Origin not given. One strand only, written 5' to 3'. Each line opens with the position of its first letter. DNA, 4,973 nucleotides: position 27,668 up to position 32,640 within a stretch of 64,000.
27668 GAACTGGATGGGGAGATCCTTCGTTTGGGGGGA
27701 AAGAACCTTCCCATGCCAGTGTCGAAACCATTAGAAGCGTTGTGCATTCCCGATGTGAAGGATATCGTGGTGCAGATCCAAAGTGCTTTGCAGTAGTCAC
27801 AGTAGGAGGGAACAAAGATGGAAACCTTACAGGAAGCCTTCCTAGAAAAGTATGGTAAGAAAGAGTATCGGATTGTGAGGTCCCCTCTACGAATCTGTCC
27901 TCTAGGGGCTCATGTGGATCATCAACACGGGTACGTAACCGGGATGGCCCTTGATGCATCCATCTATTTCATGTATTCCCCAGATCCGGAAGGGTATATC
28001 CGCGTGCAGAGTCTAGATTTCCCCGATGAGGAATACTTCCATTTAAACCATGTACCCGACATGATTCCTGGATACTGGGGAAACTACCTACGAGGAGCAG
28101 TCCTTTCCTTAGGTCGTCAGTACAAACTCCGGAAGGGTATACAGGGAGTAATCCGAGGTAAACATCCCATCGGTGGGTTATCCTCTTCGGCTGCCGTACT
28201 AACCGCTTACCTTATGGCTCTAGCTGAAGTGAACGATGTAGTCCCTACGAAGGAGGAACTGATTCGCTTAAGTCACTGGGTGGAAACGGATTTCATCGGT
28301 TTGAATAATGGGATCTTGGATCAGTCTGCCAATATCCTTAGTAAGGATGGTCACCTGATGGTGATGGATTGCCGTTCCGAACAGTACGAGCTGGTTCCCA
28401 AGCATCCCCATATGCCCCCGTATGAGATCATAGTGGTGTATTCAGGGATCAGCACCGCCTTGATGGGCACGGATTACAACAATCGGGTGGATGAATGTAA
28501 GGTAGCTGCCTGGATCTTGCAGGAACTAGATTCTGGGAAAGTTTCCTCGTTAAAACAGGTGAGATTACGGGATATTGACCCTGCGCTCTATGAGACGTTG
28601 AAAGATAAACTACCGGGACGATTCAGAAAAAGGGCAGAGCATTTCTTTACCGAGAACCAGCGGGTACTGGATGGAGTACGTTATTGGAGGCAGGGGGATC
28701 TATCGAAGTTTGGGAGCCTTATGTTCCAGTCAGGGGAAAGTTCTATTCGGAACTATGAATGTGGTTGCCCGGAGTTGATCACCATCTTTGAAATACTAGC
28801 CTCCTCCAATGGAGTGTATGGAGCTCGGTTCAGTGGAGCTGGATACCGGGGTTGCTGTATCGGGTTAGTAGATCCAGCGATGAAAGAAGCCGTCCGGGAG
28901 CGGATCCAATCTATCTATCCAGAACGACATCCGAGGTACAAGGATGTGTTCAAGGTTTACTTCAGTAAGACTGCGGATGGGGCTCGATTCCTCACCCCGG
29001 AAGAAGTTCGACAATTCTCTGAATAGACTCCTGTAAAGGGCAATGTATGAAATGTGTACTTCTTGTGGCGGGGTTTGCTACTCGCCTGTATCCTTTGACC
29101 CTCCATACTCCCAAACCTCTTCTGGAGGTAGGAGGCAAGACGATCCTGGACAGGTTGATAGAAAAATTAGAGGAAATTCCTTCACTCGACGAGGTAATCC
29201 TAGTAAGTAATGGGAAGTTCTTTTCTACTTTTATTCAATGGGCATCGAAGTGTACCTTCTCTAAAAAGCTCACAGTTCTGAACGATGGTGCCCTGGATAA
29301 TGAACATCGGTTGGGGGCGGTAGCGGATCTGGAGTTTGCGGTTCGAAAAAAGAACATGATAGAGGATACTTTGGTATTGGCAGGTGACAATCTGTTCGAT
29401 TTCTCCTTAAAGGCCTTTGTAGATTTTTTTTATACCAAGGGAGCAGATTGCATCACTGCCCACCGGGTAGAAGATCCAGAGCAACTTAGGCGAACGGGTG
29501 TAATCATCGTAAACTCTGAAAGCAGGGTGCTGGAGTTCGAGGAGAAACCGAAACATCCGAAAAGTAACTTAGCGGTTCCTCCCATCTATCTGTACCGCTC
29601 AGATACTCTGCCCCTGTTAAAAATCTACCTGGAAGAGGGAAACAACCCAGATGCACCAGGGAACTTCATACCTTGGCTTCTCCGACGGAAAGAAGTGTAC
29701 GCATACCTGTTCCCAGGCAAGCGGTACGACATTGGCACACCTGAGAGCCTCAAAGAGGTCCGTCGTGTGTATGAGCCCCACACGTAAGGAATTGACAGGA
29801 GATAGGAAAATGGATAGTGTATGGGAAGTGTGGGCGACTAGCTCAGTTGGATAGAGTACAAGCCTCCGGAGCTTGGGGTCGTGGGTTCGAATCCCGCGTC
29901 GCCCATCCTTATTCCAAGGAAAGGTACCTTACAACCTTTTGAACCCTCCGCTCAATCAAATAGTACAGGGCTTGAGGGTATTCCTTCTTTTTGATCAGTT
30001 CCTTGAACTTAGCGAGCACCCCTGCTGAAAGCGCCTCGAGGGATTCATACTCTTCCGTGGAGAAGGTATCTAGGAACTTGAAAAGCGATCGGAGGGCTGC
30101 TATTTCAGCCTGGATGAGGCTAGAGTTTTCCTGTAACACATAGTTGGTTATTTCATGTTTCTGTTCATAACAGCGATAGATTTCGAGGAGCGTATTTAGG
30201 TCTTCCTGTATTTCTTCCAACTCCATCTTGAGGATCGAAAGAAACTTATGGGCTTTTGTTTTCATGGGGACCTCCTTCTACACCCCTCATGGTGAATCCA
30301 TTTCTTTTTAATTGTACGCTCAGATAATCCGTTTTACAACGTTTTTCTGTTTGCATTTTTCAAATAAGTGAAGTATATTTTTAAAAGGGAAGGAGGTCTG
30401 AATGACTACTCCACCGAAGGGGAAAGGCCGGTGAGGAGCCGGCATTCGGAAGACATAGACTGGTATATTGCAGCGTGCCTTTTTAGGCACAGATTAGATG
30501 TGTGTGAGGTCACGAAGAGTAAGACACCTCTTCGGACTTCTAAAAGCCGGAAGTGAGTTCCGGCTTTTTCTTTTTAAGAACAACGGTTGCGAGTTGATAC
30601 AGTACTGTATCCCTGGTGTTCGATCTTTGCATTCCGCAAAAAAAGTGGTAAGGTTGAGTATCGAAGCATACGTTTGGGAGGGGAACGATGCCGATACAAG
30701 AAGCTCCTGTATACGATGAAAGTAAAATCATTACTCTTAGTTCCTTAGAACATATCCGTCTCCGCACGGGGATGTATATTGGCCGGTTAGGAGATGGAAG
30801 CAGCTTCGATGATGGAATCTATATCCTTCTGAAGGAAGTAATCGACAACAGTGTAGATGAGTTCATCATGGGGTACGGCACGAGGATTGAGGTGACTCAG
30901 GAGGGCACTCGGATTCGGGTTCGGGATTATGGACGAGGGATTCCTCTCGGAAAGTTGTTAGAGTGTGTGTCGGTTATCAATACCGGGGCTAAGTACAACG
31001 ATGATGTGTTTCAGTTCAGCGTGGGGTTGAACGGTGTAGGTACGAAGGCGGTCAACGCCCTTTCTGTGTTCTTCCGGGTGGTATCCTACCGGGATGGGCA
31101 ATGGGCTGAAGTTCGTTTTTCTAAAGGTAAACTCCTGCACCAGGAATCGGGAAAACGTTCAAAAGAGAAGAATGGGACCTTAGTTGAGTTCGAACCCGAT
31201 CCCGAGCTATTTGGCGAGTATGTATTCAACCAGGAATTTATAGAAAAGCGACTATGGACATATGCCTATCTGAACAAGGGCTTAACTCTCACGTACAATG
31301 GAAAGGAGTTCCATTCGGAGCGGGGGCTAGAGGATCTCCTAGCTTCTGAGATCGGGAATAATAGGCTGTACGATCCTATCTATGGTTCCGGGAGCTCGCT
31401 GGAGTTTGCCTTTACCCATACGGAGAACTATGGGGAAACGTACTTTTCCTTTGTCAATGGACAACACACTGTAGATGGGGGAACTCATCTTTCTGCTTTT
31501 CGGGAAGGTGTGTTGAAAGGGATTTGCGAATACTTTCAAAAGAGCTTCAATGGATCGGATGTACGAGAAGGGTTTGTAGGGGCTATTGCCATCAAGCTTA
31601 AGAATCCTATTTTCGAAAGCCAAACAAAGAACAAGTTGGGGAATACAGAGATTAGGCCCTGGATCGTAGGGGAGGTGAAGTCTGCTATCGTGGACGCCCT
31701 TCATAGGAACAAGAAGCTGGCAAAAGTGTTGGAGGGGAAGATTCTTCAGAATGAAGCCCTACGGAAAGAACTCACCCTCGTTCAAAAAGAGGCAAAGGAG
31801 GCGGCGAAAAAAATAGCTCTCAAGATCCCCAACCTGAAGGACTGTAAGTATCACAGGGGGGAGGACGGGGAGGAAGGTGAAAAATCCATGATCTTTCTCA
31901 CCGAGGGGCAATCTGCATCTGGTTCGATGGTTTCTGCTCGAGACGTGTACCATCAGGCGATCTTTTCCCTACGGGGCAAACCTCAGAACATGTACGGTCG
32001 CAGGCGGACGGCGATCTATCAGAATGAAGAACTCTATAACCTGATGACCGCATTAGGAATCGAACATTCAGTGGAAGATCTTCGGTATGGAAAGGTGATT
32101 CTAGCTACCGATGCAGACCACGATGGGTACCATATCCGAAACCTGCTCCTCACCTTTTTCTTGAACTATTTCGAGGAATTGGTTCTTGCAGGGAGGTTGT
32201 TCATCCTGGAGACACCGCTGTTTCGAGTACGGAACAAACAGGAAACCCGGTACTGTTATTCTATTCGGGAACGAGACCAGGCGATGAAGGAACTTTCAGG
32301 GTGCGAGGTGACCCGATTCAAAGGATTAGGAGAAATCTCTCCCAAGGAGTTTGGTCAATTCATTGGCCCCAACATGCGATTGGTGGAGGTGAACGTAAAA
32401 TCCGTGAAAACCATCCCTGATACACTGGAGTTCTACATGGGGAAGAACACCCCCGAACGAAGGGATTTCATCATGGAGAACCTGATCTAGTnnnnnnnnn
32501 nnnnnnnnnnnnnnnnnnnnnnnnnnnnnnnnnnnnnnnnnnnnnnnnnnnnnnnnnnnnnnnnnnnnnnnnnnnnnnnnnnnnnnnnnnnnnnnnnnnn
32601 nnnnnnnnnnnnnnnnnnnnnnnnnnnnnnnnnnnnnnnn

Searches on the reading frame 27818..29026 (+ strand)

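Call 81: search_protein_families(library=pfam, proteins=[window:27818-29026:+], max_evalue=0.000001)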
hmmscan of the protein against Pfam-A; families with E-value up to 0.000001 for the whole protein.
window:27818-29026:+ (402 aa): 3 families
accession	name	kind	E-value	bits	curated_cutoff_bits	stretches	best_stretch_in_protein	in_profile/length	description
PF10509.15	GalKase_gal_bdg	-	3.8e-12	46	23.1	1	6-55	1-49/49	Galactokinase galactose-binding signature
PF00288.32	GHMP_kinases_N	-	6.6e-12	45.9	22.3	1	89-174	1-85/87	GHMP kinases N terminal domain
PF08544.19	GHMP_kinases_C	-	1.1e-10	42.2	21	1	291-367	6-83/85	GHMP kinases C terminal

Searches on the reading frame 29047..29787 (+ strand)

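Call 81: search_protein_families(library=pfam, proteins=[window:29047-29787:+], max_evalue=0.000001)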
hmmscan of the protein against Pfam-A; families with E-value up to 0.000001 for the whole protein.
window:29047-29787:+ (246 aa): 2 families
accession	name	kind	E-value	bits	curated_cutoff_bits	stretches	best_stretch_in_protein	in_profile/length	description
PF00483.29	NTP_transferase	-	2e-31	109.9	21.2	1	3-240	2-240/245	Nucleotidyl transferase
PF12804.13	NTP_transf_3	-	4.5e-08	33.9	27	1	3-144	1-127/160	MobA-like NTP transferase domain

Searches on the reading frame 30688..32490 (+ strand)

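Call 56: search_protein_families(library=pfam, proteins=[window:30688-32490:+], max_evalue=0.00001)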
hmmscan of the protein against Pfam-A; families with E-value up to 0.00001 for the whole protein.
window:30688-32490:+ (600 aa): 4 families
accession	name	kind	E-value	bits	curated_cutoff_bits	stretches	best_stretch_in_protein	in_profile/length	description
PF00204.31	DNA_gyraseB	-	5.5e-28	98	27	1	236-361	32-166/173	DNA gyrase B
PF01751.28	Toprim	-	1.3e-11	44.9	23.1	1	402-506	2-93/96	Toprim domain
PF00986.26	DNA_gyraseB_C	-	3e-07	30.9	29.8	1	538-596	3-63/63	DNA gyrase B subunit, carboxyl terminus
PF02518.31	HATPase_c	-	1.2e-06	29.4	26.4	1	43-170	5-107/111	Histidine kinase-, DNA gyrase B-, and HSP90-like ATPase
